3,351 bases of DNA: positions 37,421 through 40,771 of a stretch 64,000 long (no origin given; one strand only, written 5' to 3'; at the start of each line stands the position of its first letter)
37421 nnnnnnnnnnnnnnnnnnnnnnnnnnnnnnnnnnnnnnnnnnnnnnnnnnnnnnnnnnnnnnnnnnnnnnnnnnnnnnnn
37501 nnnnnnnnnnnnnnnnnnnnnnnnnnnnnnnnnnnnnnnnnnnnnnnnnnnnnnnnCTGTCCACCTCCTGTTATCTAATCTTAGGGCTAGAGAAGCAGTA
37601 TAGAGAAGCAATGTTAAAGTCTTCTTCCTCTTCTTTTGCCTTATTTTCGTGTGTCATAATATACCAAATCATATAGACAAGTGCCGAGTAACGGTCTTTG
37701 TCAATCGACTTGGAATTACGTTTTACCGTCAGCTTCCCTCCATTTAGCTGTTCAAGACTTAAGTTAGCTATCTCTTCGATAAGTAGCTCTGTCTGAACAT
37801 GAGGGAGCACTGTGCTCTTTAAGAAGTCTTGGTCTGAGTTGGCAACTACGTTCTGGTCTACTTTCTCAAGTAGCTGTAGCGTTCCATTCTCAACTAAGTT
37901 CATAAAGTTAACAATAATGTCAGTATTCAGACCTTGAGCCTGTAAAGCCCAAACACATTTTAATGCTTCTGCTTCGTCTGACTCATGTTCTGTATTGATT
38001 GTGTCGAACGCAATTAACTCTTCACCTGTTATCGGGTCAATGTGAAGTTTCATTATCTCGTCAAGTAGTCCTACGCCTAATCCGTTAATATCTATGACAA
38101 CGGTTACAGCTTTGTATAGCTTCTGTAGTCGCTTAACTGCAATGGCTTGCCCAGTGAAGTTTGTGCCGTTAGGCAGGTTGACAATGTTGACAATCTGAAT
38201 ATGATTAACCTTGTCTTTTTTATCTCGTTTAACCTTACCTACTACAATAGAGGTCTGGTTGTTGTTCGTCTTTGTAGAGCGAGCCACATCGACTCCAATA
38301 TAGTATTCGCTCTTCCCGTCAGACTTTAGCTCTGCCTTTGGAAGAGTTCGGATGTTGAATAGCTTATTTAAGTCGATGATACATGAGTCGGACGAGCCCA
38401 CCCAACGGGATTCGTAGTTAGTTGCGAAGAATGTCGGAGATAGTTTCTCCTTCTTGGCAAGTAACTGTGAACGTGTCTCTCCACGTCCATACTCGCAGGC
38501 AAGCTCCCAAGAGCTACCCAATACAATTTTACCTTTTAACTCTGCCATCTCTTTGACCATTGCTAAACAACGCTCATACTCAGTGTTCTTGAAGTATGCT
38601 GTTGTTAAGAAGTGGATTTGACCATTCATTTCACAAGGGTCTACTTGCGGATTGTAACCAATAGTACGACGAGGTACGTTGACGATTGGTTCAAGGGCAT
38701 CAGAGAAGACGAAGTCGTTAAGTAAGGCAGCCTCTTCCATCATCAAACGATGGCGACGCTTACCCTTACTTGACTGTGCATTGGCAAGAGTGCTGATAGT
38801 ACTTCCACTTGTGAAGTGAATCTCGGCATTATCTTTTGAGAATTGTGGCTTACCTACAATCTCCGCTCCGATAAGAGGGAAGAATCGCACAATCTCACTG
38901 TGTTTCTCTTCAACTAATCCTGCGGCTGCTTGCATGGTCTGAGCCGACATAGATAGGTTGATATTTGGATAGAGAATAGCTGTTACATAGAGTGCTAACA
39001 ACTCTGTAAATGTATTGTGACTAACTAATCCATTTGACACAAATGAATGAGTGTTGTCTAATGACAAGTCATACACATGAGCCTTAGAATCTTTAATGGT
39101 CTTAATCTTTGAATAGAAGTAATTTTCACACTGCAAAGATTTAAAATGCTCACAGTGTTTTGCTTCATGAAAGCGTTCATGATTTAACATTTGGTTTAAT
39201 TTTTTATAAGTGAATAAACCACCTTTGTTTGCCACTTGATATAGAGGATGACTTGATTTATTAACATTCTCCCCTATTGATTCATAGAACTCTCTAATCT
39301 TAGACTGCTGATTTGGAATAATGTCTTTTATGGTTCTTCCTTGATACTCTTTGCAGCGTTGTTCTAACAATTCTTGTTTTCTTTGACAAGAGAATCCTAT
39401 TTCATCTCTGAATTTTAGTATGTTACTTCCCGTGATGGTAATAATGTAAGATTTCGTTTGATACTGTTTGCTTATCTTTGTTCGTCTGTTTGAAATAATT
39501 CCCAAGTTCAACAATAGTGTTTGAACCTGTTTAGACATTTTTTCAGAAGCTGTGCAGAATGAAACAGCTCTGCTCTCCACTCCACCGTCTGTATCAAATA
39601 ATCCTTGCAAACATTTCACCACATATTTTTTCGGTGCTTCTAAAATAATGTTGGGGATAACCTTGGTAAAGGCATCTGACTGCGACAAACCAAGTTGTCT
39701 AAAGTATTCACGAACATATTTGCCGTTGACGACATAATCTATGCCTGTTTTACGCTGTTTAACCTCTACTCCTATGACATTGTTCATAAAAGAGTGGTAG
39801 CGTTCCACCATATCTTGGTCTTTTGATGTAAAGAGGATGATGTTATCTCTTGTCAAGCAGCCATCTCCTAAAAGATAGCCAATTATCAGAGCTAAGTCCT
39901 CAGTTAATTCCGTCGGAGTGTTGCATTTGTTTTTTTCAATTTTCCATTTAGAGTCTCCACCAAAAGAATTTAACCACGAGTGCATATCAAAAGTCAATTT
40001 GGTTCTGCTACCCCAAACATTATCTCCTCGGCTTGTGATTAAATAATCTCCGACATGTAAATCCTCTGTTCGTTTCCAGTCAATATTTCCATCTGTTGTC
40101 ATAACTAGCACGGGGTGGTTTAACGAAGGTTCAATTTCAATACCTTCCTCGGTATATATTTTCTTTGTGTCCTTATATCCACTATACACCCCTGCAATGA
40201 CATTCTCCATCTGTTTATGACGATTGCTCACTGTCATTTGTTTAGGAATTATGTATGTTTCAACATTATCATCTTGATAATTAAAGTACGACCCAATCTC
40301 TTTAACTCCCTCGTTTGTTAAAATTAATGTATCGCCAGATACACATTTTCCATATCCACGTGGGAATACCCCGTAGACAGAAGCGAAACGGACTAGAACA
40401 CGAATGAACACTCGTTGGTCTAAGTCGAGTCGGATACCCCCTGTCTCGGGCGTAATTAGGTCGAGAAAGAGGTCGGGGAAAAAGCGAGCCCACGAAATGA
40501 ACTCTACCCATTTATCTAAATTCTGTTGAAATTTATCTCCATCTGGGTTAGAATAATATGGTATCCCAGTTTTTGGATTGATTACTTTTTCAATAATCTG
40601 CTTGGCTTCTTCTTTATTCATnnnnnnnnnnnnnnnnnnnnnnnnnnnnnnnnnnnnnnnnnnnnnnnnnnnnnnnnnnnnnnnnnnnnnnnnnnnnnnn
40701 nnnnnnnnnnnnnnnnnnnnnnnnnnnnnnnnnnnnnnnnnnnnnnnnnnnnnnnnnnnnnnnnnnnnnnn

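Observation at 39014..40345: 444-aa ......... intein splitting the Walker A P-loop of the large terminase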

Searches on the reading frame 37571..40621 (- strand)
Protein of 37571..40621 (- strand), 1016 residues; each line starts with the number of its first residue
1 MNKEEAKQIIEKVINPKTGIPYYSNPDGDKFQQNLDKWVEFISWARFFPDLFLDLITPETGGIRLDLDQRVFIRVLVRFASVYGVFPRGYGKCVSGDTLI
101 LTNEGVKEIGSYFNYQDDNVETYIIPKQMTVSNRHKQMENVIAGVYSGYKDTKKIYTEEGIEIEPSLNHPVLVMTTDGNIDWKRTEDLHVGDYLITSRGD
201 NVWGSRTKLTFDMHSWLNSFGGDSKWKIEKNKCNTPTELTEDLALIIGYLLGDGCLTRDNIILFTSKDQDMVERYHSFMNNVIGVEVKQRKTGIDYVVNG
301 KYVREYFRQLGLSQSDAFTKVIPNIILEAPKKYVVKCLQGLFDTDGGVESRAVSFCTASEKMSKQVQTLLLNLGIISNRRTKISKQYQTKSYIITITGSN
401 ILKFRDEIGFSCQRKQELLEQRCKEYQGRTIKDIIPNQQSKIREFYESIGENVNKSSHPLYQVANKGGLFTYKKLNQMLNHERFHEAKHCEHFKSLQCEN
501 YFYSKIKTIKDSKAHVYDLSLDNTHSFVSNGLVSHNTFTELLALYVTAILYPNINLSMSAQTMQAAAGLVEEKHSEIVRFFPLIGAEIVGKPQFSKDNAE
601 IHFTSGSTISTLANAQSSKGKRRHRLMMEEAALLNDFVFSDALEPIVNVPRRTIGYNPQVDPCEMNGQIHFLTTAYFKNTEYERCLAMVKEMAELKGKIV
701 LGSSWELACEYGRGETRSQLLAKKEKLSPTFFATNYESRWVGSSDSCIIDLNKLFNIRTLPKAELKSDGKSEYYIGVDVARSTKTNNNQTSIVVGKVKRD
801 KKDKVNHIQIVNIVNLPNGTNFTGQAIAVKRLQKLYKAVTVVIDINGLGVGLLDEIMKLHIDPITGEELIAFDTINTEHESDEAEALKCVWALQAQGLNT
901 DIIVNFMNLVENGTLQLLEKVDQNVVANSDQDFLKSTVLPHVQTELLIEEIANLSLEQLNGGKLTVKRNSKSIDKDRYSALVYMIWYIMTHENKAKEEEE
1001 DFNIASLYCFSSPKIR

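Call 4: search_protein_families(library=pfam, proteins=[window:37571-40621:-], max_evalue=1)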
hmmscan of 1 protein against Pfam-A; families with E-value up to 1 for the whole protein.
window:37571-40621:- (1016 aa): 5 families
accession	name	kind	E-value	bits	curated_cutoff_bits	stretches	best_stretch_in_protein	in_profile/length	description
PF14528.11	LAGLIDADG_3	-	5.3e-20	71.9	22.5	2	335-409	4-82/82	LAGLIDADG-like domain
PF14890.11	Intein_splicing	-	2.4e-16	60.4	35.8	1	100-536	2-155/155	Intein splicing domain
PF25341.1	C2_CAPS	-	0.041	14.7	27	1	928-981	26-79/100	C2 domain of CAPS protein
PF07386.16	DUF1499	-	0.095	13.6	22.6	1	357-425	33-93/114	Protein of unknown function (DUF1499)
PF17289.8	Terminase_6C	-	0.14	12.6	22.6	1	775-855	1-72/155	Terminase RNaseH-like domain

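Call 18: find_encoding_contigs(protein=window:37574-40621:-, flank=10000, max_places=8)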
Protein window:37574-40621:- (1016 aa): 5 contigs read that carry it; 1 place shown.
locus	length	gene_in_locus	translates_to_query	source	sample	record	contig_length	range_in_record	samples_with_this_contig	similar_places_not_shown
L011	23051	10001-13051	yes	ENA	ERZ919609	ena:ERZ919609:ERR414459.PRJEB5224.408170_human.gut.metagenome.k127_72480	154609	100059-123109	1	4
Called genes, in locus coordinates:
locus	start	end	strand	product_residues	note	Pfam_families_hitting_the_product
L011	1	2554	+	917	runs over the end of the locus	-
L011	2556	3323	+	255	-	-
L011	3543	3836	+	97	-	PF00216:Bac_DNA_binding (weak)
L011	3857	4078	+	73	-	-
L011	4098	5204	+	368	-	PF02608:Bmp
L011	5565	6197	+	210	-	-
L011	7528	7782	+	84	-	-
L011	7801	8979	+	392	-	PF27387:YonJ_CC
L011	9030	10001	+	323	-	PF27269:YonG_N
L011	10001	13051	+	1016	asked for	PF14890:Intein_splicing, PF14528:LAGLIDADG_3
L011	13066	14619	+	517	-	-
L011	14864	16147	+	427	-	PF27290:YonD_N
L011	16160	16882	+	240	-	-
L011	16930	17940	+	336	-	PF27364:YonB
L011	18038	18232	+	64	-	-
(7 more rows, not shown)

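Call 48: list_cluster_members(proteins=[window:37574-40621:-, P0001])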
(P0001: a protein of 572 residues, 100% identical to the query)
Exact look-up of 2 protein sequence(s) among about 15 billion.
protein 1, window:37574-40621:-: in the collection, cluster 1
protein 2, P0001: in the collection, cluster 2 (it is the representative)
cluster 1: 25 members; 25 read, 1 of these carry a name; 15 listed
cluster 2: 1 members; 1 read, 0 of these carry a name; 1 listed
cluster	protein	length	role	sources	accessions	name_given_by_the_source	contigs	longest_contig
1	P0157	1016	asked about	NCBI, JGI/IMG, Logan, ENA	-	ribonucleoside-diphosphate reductase alpha chain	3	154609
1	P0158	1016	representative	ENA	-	-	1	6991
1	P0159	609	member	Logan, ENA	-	-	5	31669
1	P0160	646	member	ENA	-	-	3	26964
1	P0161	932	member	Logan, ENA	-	-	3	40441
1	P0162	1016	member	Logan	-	-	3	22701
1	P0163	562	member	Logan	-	-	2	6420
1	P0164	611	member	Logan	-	-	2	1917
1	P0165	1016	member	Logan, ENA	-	-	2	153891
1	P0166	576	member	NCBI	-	-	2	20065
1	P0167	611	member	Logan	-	-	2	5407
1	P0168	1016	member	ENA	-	-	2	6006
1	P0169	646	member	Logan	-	-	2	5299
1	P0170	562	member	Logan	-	-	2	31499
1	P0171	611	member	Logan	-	-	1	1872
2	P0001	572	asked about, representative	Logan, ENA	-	-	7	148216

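Call 71: find_encoding_contigs(protein=P0165, flank=3000, max_places=3)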
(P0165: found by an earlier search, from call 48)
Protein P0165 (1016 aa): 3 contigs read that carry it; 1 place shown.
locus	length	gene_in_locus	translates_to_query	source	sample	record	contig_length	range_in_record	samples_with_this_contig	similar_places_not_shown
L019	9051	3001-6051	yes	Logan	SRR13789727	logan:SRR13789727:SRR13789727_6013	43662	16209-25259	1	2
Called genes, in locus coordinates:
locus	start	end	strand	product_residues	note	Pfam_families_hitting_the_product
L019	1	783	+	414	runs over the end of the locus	PF27387:YonJ_CC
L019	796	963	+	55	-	-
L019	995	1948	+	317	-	PF01541:GIY-YIG (weak), PF07460:NUMOD3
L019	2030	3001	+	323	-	PF27269:YonG_N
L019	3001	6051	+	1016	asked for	PF14890:Intein_splicing, PF14528:LAGLIDADG_3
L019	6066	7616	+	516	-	-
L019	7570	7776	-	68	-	-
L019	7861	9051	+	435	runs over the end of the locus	PF27290:YonD_N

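Call 75: find_encoding_contigs(protein=P0159, flank=3000, max_places=2)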
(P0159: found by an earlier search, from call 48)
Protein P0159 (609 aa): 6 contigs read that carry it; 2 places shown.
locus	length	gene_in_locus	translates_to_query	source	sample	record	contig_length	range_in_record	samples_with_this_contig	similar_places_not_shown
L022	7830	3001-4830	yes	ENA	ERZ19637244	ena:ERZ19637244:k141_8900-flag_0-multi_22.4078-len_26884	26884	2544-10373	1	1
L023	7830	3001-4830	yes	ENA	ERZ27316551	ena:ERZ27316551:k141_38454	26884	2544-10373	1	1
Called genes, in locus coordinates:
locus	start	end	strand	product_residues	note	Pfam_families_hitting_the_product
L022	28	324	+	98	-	-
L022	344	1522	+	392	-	PF27387:YonJ_CC, PF12850:Metallophos_2 (weak)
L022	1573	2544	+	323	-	PF27269:YonG_N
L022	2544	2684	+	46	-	-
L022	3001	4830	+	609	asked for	PF14890:Intein_splicing, PF14528:LAGLIDADG_3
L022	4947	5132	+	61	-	-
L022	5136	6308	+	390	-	-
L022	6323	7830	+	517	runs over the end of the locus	-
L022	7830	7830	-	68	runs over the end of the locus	-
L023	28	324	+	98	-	-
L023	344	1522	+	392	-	PF27387:YonJ_CC, PF12850:Metallophos_2 (weak)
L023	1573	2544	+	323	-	PF27269:YonG_N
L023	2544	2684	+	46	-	-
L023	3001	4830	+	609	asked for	PF14890:Intein_splicing, PF14528:LAGLIDADG_3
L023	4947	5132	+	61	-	-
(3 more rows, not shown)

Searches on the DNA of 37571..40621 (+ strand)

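Call 7: search_dna_similar(query=window:37571-40621:+, collection=phages, mode=near, max_rows=30)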
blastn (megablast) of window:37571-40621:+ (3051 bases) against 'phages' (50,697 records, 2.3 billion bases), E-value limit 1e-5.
No match.

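Call 51: search_rna_families(source=L012, start=5550, end=8350, threshold=evalue, max_evalue=1)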
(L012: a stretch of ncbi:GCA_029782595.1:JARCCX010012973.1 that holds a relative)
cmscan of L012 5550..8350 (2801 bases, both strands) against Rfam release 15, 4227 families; matches with E-value up to 1: 3.
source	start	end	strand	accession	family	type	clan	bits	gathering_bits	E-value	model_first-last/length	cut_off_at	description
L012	5730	6045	+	RF00028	Intron_gpI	Intron;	-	35.7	50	8.4e-07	1-253/253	no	Group I catalytic intron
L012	8009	8203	+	RF00028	Intron_gpI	Intron;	-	31.1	50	2e-05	1-253/253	no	Group I catalytic intron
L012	5939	5960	+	RF01072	TMV_UPD-PK3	Cis-reg;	-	18.1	34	0.29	1-31/31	no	Pseudoknot of upstream pseudoknot domain (UPD) of the 3'UTR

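Call 76: search_rna_families(source=L022, start=2500, end=6350, threshold=evalue, max_evalue=0.01)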
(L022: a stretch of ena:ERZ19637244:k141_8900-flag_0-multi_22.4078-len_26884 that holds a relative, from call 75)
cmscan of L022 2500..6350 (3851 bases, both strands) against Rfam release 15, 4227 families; matches with E-value up to 0.01: 2.
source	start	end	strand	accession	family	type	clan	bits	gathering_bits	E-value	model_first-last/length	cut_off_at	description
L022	4761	5086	+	RF00028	Intron_gpI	Intron;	-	48.7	50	1.5e-10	1-253/253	no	Group I catalytic intron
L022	2672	3005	+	RF00028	Intron_gpI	Intron;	-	32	50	1.5e-05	1-253/253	no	Group I catalytic intron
